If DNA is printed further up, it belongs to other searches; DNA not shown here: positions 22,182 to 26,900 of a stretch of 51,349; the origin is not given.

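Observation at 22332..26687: Scaffoldin candidate: non-catalytic 1451-aa protein with seven cohesin-like modules falling into two sequence classes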

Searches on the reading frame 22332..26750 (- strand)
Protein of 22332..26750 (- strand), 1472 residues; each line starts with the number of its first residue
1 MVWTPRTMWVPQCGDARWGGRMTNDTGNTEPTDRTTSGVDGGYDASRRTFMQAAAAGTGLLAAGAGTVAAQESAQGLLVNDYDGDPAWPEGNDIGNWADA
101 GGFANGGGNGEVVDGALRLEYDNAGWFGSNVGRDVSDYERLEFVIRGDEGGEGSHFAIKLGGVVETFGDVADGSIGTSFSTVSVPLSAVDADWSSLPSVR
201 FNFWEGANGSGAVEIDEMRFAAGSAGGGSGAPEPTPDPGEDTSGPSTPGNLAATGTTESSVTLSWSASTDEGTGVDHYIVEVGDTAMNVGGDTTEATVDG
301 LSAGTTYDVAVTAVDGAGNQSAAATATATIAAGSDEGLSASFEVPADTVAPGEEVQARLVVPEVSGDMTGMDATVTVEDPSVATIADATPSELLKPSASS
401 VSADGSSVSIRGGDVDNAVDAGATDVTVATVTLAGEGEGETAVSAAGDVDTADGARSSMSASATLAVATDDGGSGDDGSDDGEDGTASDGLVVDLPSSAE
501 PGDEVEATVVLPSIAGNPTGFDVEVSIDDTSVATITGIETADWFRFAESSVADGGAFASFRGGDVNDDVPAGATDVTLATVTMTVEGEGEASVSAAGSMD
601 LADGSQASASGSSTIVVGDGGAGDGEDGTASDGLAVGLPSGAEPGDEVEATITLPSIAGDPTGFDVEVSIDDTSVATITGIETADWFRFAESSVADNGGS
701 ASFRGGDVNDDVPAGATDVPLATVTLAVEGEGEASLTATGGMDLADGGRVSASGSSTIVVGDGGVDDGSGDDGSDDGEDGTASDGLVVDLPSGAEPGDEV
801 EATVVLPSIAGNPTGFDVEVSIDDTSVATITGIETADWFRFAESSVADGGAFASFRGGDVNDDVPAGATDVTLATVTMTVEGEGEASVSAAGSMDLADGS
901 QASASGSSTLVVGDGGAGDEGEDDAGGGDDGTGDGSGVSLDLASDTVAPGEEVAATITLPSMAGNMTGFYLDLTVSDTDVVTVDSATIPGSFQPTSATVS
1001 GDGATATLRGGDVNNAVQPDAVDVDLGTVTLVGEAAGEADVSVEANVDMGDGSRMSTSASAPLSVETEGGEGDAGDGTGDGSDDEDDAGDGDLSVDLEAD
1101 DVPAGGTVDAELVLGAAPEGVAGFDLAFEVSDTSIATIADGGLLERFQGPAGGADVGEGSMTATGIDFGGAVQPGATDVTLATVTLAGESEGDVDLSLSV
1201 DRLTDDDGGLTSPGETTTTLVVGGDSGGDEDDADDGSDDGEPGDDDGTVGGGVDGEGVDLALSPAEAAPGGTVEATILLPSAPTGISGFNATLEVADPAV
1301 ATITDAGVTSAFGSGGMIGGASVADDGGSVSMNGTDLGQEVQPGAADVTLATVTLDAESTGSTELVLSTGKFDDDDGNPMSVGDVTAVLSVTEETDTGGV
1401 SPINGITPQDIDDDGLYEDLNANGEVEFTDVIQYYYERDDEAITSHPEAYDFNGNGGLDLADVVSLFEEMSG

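Call 3: search_protein_families(library=pfam, proteins=[window:22332-26750:-], max_evalue=0.1)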
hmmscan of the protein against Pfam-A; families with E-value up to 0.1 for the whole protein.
window:22332-26750:- (1472 aa): 3 families
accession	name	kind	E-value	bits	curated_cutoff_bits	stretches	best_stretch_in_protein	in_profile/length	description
PF00041.27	fn3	-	1.7e-14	54.2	25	1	246-322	1-77/84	Fibronectin type III domain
PF16656.11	Pur_ac_phosph_N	-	0.01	16.8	30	1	251-321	6-86/93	Purple acid Phosphatase, N-terminal domain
PF22636.2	FlK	-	0.051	14.1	27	0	498-534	56-92/103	Fluoroacetyl-CoA-specific thioesterase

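Call 11: find_homologous_proteins(query=window:22332-26750:-, max_evalue=0.00001)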
Query window:22332-26750:- (1472 aa): 33 proteins with E <= 0.00001 among 8000 candidates.
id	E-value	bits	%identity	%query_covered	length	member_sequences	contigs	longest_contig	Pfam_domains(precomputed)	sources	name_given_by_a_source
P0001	0.0e+0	2883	100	97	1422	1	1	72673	PF00041.28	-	-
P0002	1.5e-137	479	35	27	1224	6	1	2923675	PF28033.1,PF00150.25,PF25059.2,PF25523.2,PF16323.12,PF16893.12,PF19743.6,PF00041.28,PF10179.16,PF16656.12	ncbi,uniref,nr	ncbi:Cellulase, glycosyl hydrolase family 5 [Halorhabdus sp. SVX81]|uniref:fibronectin type III doma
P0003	5.7e-91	324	55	10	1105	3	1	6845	PF00150.25,PF18099.8,PF25059.2,PF25523.2,PF16893.12,PF03422.22,PF00041.28,PF10179.16,PF16656.12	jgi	jgi:chitodextrinase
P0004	1.8e-82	296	60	10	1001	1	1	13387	PF00150.25,PF18099.8,PF25059.2,PF03422.22,PF00041.28,PF10179.16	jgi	-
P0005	1.0e-64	237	46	10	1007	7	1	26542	PF00150.25,PF18099.8,PF25059.2,PF16323.12,PF16893.12,PF03422.22,PF00041.28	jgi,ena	-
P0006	5.8e-62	228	52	10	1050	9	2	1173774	PF00150.25,PF00801.27,PF25059.2,PF26410.1,PF00041.28,PF18911.7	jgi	-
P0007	2.4e-49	186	55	10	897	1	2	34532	PF00801.27,PF00331.27,PF00041.28,PF18911.7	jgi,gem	-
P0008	1.4e-48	184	56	10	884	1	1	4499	PF00801.27,PF00331.27,PF00041.28,PF18911.7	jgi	-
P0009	3.8e-45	173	39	9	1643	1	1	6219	PF07495.20,PF15418.13,PF25059.2,PF25523.2,PF07691.18,PF23376.2,PF06452.17,PF17957.8,PF10528.15,PF25788.3,PF17744.8,PF18962.8,PF25529.2,PF16893.12,PF18370.8,PF00041.28,PF07995.18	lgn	-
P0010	9.7e-43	165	41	8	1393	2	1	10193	PF25059.2,PF25788.3,PF16893.12,PF18370.8,PF25833.1,PF00041.28,PF07995.18,PF16656.12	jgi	jgi:uncharacterized repeat protein (TIGR03806 family)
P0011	8.0e-35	138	47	6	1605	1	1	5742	PF25059.2,PF17957.8,PF13385.14,PF00041.28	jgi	jgi:chitodextrinase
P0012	8.7e-32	128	35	10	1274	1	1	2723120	PF07081.19,PF00041.28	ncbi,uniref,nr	ncbi:fibronectin type III domain-containing protein [Halococcoides cellulosivorans]|uniref:fibronect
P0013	9.6e-28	115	45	6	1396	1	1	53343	PF01108.24,PF25059.2,PF17957.8,PF13750.13,PF25788.3,PF16656.12,PF00150.25,PF00326.28,PF00942.26,PF10503.15,PF00041.28,PF19077.7,PF10179.16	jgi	jgi:poly(hydroxyalkanoate) depolymerase family esterase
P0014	1.3e-25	108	45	6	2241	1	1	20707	PF25059.2,PF23376.2,PF25788.3,PF12245.15,PF16656.12,PF16323.12,PF24421.2,PF23608.2,PF00395.26,PF00041.28,PF19077.7,PF10179.16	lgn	-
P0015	4.9e-25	106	46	7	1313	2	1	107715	PF07495.20,PF13229.13,PF00801.27,PF25059.2,PF25523.2,PF07691.18,PF23376.2,PF10528.15,PF13750.13,PF25788.3,PF18911.7,PF16656.12,PF17425.9,PF22352.3,PF12708.13,PF16893.12,PF26196.1,PF16794.12,PF00041.28,PF19077.7,PF10179.16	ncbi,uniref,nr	ncbi:fibronectin type III domain-containing protein [Paenibacillus glycinis]|uniref:fibronectin type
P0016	1.4e-22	98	40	7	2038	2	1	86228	PF25788.3,PF16893.12,PF07705.18,PF00041.28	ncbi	ncbi:MAG: fibronectin type III domain-containing protein [Patescibacteria group bacterium]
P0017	4.8e-22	96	46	6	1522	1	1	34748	PF13582.13,PF13688.13,PF20009.5,PF18962.8,PF25788.3,PF16893.12,PF13574.13,PF26196.1,PF00041.28,PF13583.12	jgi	jgi:chitodextrinase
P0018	4.8e-19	86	41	7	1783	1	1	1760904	PF25059.2,PF25523.2,PF06486.17,PF25832.1,PF25788.3,PF25833.1,PF19743.6,PF00041.28,PF16656.12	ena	-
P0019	1.3e-17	81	49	6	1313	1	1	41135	PF13582.13,PF13688.13,PF20009.5,PF18962.8,PF25788.3,PF16893.12,PF13574.13,PF00041.28,PF13583.12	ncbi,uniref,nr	ncbi:reprolysin-like metallopeptidase [Flavobacterium sp.]|uniref:reprolysin-like metallopeptidase n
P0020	2.0e-17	81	39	6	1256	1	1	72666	PF25059.2,PF25523.2,PF25832.1,PF17957.8,PF25788.3,PF13540.13,PF24893.1,PF08329.17,PF25390.2,PF18370.8,PF25833.1,PF00041.28,PF19077.7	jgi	jgi:chitodextrinase/alpha-tubulin suppressor-like RCC1 family protein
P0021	4.0e-17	80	44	6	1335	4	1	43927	PF25523.2,PF17957.8,PF13004.14,PF25788.3,PF06739.18,PF00041.28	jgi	jgi:chitodextrinase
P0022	4.3e-17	80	46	6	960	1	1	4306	PF25059.2,PF16893.12,PF22842.4,PF12245.15,PF00041.28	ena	-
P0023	4.6e-16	76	41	7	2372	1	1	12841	PF00149.34,PF18370.8,PF00041.28,PF19077.7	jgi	jgi:chitodextrinase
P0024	1.1e-14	72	34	9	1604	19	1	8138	PF16893.12,PF22433.4,PF18370.8,PF25833.1,PF21910.3,PF09136.17,PF00041.28,PF19077.7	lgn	-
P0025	1.3e-13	68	46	6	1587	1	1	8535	PF13385.14,PF23197.2,PF22842.4,PF02210.32,PF16709.12,PF00041.28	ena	-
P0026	3.3e-13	67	36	7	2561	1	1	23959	PF22073.3,PF16655.13,PF13385.14,PF25788.3,PF25833.1,PF16794.12,PF22544.3,PF00041.28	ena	-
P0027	1.6e-12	64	44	6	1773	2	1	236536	PF14099.14,PF00149.34,PF18370.8,PF00041.28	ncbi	ncbi:MAG: metallophosphoesterase [Candidatus Nanopelagicales bacterium]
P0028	3.1e-11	60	48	7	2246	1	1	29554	PF26182.1,PF00801.27,PF07691.18,PF18962.8,PF16893.12,PF18370.8,PF02368.25,PF26918.1,PF00041.28,PF18911.7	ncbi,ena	-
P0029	8.9e-11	59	42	6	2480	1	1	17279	PF22352.3,PF00801.27,PF18370.8,PF00041.28,PF18911.7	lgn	-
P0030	7.7e-10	56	46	8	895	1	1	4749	PF02868.22,PF18962.8,PF01447.25,PF07504.20,PF00041.28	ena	-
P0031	1.3e-8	51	-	-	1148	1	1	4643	PF13582.13,PF25059.2,PF13688.13,PF20009.5,PF18962.8,PF16893.12,PF13574.13,PF00041.28,PF13583.12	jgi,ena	jgi:chitodextrinase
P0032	4.0e-8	50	32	13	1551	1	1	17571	PF00415.25,PF13750.13,PF25788.3,PF13540.13,PF25384.2,PF00041.28,PF18884.6,PF25390.2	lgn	-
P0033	3.5e-7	47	30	8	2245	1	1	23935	PF25059.2,PF25523.2,PF23376.2,PF25832.1,PF25788.3,PF17189.11,PF16656.12,PF24517.3,PF02057.22,PF16893.12,PF22433.4,PF18370.8,PF23608.2,PF05345.19,PF00041.28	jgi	jgi:O-glycosyl hydrolase/chitodextrinase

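Call 30: find_encoding_contigs(protein=P0001, flank=10000, max_places=4)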
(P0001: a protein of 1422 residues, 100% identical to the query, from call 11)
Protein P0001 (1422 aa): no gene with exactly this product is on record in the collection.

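Call 31: find_related_loci(query=window:22332-26750:-, collection=genome_contigs, flank=10000)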
Query window:22332-26750:- (1472 aa) in genome_contigs; peptide patterns used: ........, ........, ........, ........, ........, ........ (x = any residue, [..] = any of these).
165 stretches matched a pattern, but none encodes a relative of the query by tblastn (E <= 1e-3).

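Call 53: search_protein_families(library=ncbifam, proteins=[window:22332-26750:-], max_evalue=0.01)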
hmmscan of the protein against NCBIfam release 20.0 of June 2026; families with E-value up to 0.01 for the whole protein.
window:22332-26750:- (1472 aa): 1 family
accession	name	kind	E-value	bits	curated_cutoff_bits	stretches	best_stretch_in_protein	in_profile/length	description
NF058663.1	cispen_cyc_AmcE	equivalog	0.0087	16.1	140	0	644-680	102-138/153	cispentacin biosynthesis cyclizing decarboxylase AmcE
